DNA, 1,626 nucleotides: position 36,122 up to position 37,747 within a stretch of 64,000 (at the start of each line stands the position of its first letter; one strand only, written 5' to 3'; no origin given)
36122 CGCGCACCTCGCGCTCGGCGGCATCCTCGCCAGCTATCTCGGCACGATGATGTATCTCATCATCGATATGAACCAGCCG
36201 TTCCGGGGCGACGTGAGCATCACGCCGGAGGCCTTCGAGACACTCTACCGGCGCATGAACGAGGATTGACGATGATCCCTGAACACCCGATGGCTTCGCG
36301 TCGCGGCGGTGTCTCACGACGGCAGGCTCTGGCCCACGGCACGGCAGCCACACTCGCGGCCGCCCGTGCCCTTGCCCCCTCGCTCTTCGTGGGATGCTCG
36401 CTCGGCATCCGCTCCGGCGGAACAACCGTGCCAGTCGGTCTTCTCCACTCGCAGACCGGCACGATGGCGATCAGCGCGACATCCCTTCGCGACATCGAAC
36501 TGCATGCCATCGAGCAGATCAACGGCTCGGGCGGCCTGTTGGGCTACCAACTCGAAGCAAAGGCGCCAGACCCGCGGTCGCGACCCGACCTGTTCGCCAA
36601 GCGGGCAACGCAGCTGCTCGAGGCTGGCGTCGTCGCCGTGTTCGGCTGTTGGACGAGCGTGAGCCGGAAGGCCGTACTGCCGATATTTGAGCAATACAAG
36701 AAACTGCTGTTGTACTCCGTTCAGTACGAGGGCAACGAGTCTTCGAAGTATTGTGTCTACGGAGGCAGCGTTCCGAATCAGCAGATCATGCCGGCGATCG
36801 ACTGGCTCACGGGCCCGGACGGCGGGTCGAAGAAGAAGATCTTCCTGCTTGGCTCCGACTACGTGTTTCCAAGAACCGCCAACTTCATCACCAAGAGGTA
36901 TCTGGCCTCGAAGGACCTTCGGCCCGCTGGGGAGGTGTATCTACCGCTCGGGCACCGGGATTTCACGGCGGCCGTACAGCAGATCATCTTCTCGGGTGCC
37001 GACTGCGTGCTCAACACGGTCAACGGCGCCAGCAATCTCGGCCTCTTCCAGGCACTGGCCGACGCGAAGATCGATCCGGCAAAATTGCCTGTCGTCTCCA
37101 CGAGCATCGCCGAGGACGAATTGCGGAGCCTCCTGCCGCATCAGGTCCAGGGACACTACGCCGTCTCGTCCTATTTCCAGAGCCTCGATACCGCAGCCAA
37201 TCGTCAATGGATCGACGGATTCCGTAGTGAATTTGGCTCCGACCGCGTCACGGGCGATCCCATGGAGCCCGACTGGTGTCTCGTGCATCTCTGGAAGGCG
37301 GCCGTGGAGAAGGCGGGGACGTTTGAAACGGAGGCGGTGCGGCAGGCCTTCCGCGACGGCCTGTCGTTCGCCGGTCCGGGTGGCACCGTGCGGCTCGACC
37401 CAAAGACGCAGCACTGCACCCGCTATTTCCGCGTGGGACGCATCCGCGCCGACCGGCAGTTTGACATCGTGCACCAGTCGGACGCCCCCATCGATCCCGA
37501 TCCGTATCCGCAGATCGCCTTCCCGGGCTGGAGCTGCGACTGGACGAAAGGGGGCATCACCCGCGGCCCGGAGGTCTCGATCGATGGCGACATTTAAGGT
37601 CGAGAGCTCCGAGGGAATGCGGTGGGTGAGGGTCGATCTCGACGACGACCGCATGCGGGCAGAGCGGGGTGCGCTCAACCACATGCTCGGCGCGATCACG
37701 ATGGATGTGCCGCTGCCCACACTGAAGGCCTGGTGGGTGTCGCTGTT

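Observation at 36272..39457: Translationally coupled trio: orphan Tat-exported AmiC/UrtA-like binding protein, AIM24-family protein, CPFC/HEAT paralogue B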

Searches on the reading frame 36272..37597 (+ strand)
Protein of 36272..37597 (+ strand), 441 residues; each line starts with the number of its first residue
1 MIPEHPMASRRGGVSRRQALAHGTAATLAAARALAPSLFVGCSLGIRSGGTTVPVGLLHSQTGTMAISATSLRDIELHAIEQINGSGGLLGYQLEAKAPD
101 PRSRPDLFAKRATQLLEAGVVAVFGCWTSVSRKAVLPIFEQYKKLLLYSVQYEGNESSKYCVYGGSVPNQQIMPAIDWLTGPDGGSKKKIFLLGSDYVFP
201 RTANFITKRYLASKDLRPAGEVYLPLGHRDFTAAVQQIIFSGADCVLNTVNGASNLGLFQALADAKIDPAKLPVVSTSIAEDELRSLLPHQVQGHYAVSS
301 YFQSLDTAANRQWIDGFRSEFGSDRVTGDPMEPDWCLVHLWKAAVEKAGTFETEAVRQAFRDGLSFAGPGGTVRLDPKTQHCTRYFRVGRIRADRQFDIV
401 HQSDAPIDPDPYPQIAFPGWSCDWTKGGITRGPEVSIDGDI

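Call 7: search_protein_families(library=pfam, proteins=[window:36272-37597:+], max_evalue=0.01)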
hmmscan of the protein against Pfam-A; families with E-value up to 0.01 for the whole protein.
window:36272-37597:+ (441 aa): 3 families
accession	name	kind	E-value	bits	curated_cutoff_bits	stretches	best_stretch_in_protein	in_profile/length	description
PF13433.12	Peripla_BP_5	-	1.2e-127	426.4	27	1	54-415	2-360/363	Periplasmic binding protein domain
PF13458.12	Peripla_BP_6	-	1.8e-64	219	31.7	1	52-394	1-341/343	Periplasmic binding protein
PF01094.35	ANF_receptor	-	0.00042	19.9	25.4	1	78-155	8-88/353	Receptor family ligand binding region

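Call 11: search_protein_families(library=ncbifam, proteins=[window:36272-37597:+], max_evalue=0.01)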
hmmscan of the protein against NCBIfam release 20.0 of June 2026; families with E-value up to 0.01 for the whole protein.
window:36272-37597:+ (441 aa): 3 families
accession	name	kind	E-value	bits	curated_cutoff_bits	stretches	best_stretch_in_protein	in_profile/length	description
TIGR03407.1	urea_ABC_UrtA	exception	1.5e-125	418.9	492.75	1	53-412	1-360/361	urea ABC transporter substrate-binding protein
TIGR03669.1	urea_ABC_arch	equivalog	3.1e-50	171.2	494.8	1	55-405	3-350/375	urea ABC transporter substrate-binding protein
NF011933.0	PRK15404.1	subfamily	0.0027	16.9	477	1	49-141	23-115/370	high-affinity branched-chain amino acid ABC transporter substrate-binding protein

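Call 12: find_homologous_proteins(query=window:36272-37597:+, max_evalue=1e-30)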
Query window:36272-37597:+ (441 aa): 4981 proteins with E <= 1e-30 among 8000 candidates; the best 120 are listed.
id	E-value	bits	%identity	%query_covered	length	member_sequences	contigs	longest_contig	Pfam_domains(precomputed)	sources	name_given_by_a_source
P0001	2.1e-288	974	95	100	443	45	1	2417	PF13433.13,PF13458.13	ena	-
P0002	3.0e-259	878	84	100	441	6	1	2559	PF13433.13,PF13458.13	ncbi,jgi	jgi:urea transport system substrate-binding protein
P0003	4.0e-258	874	87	97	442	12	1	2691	PF13433.13,PF13458.13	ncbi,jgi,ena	-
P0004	7.5e-258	873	84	100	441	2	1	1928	PF13433.13,PF13458.13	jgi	jgi:urea transport system substrate-binding protein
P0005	8.4e-258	873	88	97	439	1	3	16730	PF13433.13,PF13458.13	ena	-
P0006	5.4e-257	871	84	100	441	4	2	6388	PF13433.13,PF13458.13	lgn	-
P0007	1.7e-255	866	83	100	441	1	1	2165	PF13433.13,PF13458.13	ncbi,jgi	jgi:urea transport system substrate-binding protein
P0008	3.8e-254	861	88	92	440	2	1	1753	PF13433.13,PF13458.13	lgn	-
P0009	1.6e-251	853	86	97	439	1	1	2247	PF13433.13,PF13458.13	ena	-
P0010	2.5e-251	852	83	100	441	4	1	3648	PF13433.13,PF13458.13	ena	-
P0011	6.8e-249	844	84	98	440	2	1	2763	PF01094.35,PF13433.13,PF13458.13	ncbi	-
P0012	9.4e-248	840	85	93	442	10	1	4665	PF13433.13,PF13458.13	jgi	jgi:urea transport system substrate-binding protein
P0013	1.2e-240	817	80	98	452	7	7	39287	PF13433.13,PF13458.13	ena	-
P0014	5.9e-234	795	80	97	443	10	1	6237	PF13433.13,PF13458.13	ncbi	ncbi:MAG: urea ABC transporter substrate-binding protein [Planctomycetia bacterium]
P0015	1.3e-233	794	79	92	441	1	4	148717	PF13433.13,PF13458.13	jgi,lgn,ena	-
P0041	1.6e-223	760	76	97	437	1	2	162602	PF13433.13,PF13458.13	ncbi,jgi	jgi:urea transport system substrate-binding protein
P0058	9.7e-222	754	77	97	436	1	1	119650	PF13433.13,PF13458.13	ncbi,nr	ncbi:MAG: urea ABC transporter substrate-binding protein [Planctomycetia bacterium]|nr:urea ABC tran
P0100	2.3e-216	737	72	100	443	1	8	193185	PF13433.13,PF13458.13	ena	-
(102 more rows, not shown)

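Call 13: find_encoding_contigs(protein=P0041, flank=10000, max_places=2)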
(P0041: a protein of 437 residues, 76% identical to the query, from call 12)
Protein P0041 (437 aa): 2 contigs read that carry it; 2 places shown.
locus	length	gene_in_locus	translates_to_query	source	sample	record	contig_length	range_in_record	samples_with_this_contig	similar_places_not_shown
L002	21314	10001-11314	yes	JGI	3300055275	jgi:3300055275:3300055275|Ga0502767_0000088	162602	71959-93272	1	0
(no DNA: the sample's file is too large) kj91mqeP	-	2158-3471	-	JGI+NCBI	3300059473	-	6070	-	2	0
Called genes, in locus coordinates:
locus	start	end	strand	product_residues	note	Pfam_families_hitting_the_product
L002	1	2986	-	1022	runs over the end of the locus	PF00873:ACR_tran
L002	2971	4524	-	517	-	PF25919:BSH_CusB (faint), PF00364:Biotin_lipoyl (faint), PF25973:BSH_CzcB, PF25984:BSH_YknX (faint), PF25954:Beta-barrel_RND_2, PF25967:RND-MFP_C, PF25975:CzcB_C, PF25989:YknX_C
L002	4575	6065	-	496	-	PF02321:OEP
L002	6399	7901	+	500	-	-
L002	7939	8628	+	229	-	-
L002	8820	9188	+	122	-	-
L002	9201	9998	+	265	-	PF14023:Bestrophin-like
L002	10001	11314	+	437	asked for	PF13433:Peripla_BP_5, PF13458:Peripla_BP_6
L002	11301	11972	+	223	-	PF01987:AIM24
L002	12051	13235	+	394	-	PF08442:ATP-grasp_2, PF13549:ATP-grasp_5, PF24948:Citrate_synth_N, PF00549:Ligase_CoA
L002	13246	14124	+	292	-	PF02629:CoA_binding, PF13607:Succ_CoA_lig, PF00549:Ligase_CoA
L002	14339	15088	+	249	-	PF02754:CCG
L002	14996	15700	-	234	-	PF02674:Colicin_V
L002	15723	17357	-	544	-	PF00437:T2SSE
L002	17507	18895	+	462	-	PF02589:LUD_dom, PF13187:Fer4_9 (faint), PF00037:Fer4 (faint), PF12797:Fer4_2 (faint), PF13237:Fer4_10 (faint), PF12838:Fer4_7 (weak), PF13183:Fer4_8, PF11870:LutB_C (weak), +3 more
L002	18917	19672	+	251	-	PF02589:LUD_dom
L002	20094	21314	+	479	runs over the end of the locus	-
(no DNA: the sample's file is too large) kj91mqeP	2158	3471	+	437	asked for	PF13433:Peripla_BP_5, PF13458:Peripla_BP_6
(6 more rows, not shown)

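Call 14: find_encoding_contigs(protein=P0100, flank=10000, max_places=2)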
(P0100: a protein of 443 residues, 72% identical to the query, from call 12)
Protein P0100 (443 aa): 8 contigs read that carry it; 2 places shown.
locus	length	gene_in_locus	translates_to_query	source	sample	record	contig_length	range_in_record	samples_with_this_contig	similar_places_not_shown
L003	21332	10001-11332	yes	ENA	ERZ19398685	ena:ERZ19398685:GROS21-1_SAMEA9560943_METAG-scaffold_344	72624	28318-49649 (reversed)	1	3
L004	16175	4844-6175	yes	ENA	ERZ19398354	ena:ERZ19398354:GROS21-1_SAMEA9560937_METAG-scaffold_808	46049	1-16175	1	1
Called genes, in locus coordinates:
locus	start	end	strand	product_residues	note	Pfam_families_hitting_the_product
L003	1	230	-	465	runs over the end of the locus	PF00083:Sugar_tr, PF07690:MFS_1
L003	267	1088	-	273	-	PF01261:AP_endonuc_2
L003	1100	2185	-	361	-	PF01408:GFO_IDH_MocA, PF02894:GFO_IDH_MocA_C, PF22725:GFO_IDH_MocA_C3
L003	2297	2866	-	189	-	-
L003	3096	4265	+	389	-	PF01467:CTP_transf_like (weak)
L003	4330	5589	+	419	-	-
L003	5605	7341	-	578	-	PF02776:TPP_enzyme_N, PF00205:TPP_enzyme_M, PF02775:TPP_enzyme_C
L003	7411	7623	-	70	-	-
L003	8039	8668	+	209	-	PF14595:Thioredoxin_9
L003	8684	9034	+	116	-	-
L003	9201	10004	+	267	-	PF14023:Bestrophin-like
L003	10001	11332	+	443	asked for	PF13433:Peripla_BP_5, PF13458:Peripla_BP_6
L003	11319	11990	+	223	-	PF01987:AIM24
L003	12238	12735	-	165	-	PF08332:CaMKII_AD (weak), PF13474:SnoaL_3, PF14534:DUF4440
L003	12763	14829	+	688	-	PF02837:Glyco_hydro_2_N, PF00703:Glyco_hydro_2, PF02836:Glyco_hydro_2_C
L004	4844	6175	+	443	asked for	PF13433:Peripla_BP_5, PF13458:Peripla_BP_6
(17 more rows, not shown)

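Call 15: find_encoding_contigs(protein=P0058, flank=10000, max_places=2)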
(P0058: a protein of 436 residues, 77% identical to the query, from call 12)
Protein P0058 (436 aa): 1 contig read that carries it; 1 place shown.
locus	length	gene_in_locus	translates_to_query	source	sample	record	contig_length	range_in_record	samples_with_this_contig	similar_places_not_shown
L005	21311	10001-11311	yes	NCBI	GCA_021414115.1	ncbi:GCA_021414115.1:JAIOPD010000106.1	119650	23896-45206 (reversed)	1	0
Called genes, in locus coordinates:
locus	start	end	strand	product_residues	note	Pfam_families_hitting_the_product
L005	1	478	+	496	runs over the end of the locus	PF05697:Trigger_N, PF05698:Trigger_C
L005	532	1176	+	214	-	PF00574:CLP_protease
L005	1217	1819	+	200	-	PF00574:CLP_protease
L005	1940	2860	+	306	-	-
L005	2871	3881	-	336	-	PF00044:Gp_dh_N, PF02800:Gp_dh_C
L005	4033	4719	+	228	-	PF00005:ABC_tran, PF13555:AAA_29 (weak), PF13304:AAA_21 (faint)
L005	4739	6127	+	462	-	PF12704:MacB_PCD, PF02687:FtsX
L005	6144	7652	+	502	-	-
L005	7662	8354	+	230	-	-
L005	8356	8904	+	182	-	PF11736:DUF3299 (weak)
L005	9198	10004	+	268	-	PF14023:Bestrophin-like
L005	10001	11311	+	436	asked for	PF13433:Peripla_BP_5, PF13458:Peripla_BP_6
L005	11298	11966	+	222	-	PF01987:AIM24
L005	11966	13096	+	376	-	-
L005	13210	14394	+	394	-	PF08442:ATP-grasp_2, PF13549:ATP-grasp_5, PF24948:Citrate_synth_N, PF00549:Ligase_CoA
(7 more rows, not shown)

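Call 19: search_solved_structures(query=window:36272-37597:+, max_evalue=1e-10, show_alignments=3)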
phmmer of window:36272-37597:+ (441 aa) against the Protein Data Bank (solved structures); distinct sequences matched with E-value up to 1e-10: 6.
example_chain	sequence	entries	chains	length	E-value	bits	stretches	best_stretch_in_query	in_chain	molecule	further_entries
8tg1_A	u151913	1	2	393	1.5e-101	343.4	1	51-414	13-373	Extracellular ligand-binding receptor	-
7s6e_A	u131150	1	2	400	1.5e-88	300.6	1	52-426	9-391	Urea ABC transporter, periplasmic urea-binding protein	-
8hic_A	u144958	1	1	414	7.2e-86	291.8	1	51-427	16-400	Putative urea ABC transporter, substrate binding protein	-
7s6f_A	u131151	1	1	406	1.2e-84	287.8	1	52-427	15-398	Putative urea ABC transporter, urea binding protein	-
1pea_A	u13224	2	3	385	1.7e-49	171.9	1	55-423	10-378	AMIDASE OPERON | AMIC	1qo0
1qnl_A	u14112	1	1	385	4.4e-49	170.5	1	55-423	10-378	ALIPHATIC AMIDASE EXPRESSION-REGULATING PROTEIN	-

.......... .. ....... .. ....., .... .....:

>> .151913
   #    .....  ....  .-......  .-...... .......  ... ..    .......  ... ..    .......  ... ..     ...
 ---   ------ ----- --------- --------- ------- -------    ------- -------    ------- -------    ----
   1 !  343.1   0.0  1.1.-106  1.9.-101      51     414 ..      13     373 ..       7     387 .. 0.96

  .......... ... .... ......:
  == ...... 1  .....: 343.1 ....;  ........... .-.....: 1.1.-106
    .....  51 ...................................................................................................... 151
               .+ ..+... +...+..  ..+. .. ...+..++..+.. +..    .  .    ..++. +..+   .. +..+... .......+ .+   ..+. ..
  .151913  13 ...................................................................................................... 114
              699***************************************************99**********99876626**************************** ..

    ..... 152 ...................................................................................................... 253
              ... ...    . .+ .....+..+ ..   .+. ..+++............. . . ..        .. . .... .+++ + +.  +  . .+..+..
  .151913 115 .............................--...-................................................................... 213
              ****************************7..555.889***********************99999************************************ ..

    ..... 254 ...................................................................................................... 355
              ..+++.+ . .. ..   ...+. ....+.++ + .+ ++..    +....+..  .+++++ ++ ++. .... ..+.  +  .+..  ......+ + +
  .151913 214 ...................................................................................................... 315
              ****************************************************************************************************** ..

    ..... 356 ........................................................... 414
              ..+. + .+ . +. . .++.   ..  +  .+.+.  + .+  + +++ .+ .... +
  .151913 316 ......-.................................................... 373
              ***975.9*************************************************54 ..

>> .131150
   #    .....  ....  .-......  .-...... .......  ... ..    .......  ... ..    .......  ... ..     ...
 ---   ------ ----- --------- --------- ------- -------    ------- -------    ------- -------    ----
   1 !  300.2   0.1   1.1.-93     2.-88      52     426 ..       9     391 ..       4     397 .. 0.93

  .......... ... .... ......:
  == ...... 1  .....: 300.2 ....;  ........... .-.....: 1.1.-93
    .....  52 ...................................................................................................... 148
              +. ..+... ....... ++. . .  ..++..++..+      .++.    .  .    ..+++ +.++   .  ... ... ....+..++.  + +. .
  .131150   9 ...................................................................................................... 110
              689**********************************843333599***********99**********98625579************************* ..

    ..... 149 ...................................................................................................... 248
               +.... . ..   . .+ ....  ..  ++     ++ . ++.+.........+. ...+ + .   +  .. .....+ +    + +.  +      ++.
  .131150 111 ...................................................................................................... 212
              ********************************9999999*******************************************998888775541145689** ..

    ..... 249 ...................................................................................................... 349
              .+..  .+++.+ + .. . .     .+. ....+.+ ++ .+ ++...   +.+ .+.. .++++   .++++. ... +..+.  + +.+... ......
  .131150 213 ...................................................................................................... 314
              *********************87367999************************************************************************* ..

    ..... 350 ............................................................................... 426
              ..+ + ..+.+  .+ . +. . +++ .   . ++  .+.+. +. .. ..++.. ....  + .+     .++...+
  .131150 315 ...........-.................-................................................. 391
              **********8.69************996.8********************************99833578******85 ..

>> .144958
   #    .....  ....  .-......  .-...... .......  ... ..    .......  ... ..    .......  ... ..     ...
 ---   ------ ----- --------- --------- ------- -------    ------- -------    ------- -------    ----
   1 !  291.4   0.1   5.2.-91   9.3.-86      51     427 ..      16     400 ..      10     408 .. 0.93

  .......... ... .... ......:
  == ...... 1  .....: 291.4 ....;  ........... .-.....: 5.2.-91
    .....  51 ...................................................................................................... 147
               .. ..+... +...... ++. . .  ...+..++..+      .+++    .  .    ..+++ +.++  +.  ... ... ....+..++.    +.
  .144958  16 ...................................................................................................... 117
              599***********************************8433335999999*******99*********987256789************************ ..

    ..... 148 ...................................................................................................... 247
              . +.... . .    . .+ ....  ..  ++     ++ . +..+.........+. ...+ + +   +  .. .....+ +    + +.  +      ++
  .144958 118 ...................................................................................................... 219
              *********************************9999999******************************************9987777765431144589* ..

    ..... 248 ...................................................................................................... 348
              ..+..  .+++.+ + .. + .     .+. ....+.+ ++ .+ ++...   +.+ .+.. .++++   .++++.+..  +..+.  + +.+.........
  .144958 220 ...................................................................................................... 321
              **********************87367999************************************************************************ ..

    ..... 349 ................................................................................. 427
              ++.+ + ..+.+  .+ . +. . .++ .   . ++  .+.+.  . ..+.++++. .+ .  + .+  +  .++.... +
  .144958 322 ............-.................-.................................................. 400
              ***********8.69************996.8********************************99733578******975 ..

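Call 30: find_related_loci(query=window:36272-37597:+, collection=genome_contigs, flank=10000)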
Query window:36272-37597:+ (441 aa) in genome_contigs; peptide patterns used: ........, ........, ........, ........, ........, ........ (x = any residue, [..] = any of these).
177 stretches matched a pattern; 98 encode a relative of the query (tblastn E <= 1e-3); the best 80 are kept; 80 distinct loci.
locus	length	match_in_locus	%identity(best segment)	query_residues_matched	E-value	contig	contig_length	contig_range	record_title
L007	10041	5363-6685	97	1-441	0e+0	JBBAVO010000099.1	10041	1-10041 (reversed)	MAG: Pirellulales bacterium isolate EUL_325 ctg99-EUL_325, whole genome shotgun sequence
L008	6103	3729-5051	96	1-441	0e+0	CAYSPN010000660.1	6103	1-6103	MAG TPA_asm: uncultured Candidatus Kuenenia sp. isolate binchicken_co255_45 genome assembly, contig: k141_3973759, whole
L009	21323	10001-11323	93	1-441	0e+0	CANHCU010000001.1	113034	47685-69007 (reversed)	MAG: Planctomycetaceae bacterium isolate RE-18aug17-209 genome assembly, contig: RE-18aug17-C190, whole genome shotgun s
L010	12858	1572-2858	87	13-441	0e+0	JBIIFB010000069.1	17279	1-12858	MAG: Pirellulales bacterium isolate ME2001-04-10pf_3300042886_group1_bin5 Rohwer_bin1730_scaffold_880_c1, whole genome s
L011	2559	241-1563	84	1-441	0e+0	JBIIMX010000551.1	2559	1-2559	MAG: Pirellulales bacterium isolate ME2002-08-01_3300044695_group1_bin189 Rohwer_bin1733_scaffold_68692_c1, whole genome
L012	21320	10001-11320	85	1-441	0e+0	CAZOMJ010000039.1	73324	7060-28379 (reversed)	MAG TPA_asm: uncultured Candidatus Kuenenia sp. isolate binchicken_co255_452 genome assembly, contig: k141_3917981, whol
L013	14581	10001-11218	86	36-441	0e+0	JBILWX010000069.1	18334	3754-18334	MAG: Pirellulales bacterium isolate ME2018-09-29_3300049629_group8_bin164 Rohwer_bin1746_scaffold_1472_c1, whole genome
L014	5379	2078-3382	79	4-441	0e+0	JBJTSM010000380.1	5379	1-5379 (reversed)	MAG: Planctomycetia bacterium isolate samp_4447_metabat2_46 samp_4447_598297, whole genome shotgun sequence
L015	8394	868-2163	80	10-441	0e+0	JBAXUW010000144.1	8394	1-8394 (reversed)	MAG: Planctomycetota bacterium isolate ELA671 MAG671_144, whole genome shotgun sequence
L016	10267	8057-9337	80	14-441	0e+0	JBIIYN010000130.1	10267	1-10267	MAG: Pirellulales bacterium isolate ME2005-09-19_3300034101_group2_bin96 Rohwer_bin1735_scaffold_6563_c1, whole genome s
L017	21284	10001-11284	76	14-441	0e+0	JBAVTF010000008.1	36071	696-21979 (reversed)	MAG: Pirellulales bacterium isolate MFD03852_ilm_asm_bin10 k127_64105, whole genome shotgun sequence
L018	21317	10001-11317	76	3-441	0e+0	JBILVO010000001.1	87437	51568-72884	MAG: Pirellulales bacterium isolate ME2018-08-16_3300044615_group8_bin58 Rohwer_bin1745_scaffold_40_c1, whole genome sho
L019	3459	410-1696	77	13-441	0e+0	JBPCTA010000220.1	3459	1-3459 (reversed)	MAG: Pirellulales bacterium S1Ck117_2023420_flag_1_multi_4.0000_len_3459, whole genome shotgun sequence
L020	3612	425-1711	78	13-441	0e+0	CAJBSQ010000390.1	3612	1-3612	MAG: uncultured Planctomycetaceae bacterium isolate Loc080925-8m_bin-400 genome assembly, contig: bin-400:390/817, whole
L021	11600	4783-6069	76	13-441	0e+0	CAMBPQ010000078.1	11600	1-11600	MAG: Planctomicrobium piriforme isolate AH-03may19-215 genome assembly, contig: AH-03may19-C10735, whole genome shotgun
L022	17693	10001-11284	77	14-441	0e+0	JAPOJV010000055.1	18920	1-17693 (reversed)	MAG: bacterium isolate bin72 k141_3023235_length_18920_cov_17.8196, whole genome shotgun sequence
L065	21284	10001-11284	75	14-441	0e+0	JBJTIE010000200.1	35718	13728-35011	MAG: Planctomycetaceae bacterium isolate samp_4313_metabat2_206 samp_4313_1058622, whole genome shotgun sequence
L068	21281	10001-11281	57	13-437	1e-159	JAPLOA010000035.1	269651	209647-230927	MAG: Planctomycetales bacterium isolate LacPavin_0920_WC12_MAG_54_15 LacPavin_0920_WC12_scaffold_379745, whole genome sh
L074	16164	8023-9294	54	15-438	5e-151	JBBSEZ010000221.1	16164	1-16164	MAG: Gemmatales bacterium isolate LS1_sbin.68 LS1_sbin.68_K_595198_L_16164_cov_13.0000, whole genome shotgun sequence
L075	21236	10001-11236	55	38-439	6e-150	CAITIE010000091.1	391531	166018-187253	MAG: uncultured Pirellula sp. isolate Loclat_bin-07289 genome assembly, contig: bin-07289:091/158, whole genome shotgun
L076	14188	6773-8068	53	9-437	8e-150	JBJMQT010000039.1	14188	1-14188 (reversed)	MAG: Gemmataceae bacterium isolate H3_18_all_fractions_metab_conc_21_57_12 k255_1617413, whole genome shotgun sequence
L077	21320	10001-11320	52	1-437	2e-147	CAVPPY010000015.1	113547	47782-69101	MAG: Pirellulaceae bacterium isolate MFD09779.bin.2.80 genome assembly, contig: contig_27608, whole genome shotgun seque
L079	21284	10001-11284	53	13-437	4e-145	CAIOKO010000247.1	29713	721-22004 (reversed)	MAG: uncultured Schlesneria sp. isolate Umea2_bin-1599 genome assembly, contig: bin-1599:247/280, whole genome shotgun s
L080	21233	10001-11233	51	34-438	1e-143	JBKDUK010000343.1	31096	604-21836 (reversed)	MAG: Planctomycetaceae bacterium isolate samp_4355_maxbin_574 samp_4355_1096223, whole genome shotgun sequence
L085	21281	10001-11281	51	13-437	3e-138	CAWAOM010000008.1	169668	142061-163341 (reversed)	MAG: uncultured Gammaproteobacteria bacterium isolate MFD03804.bin.1.24 genome assembly, contig: contig_62138, whole gen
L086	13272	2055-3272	50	33-437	3e-133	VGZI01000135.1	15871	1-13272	MAG: Planctomycetota bacterium isolate K_Offshore_80m_m2_128 K_Offshore_80m_m2_128_Ga0194132_10007695, whole genome shot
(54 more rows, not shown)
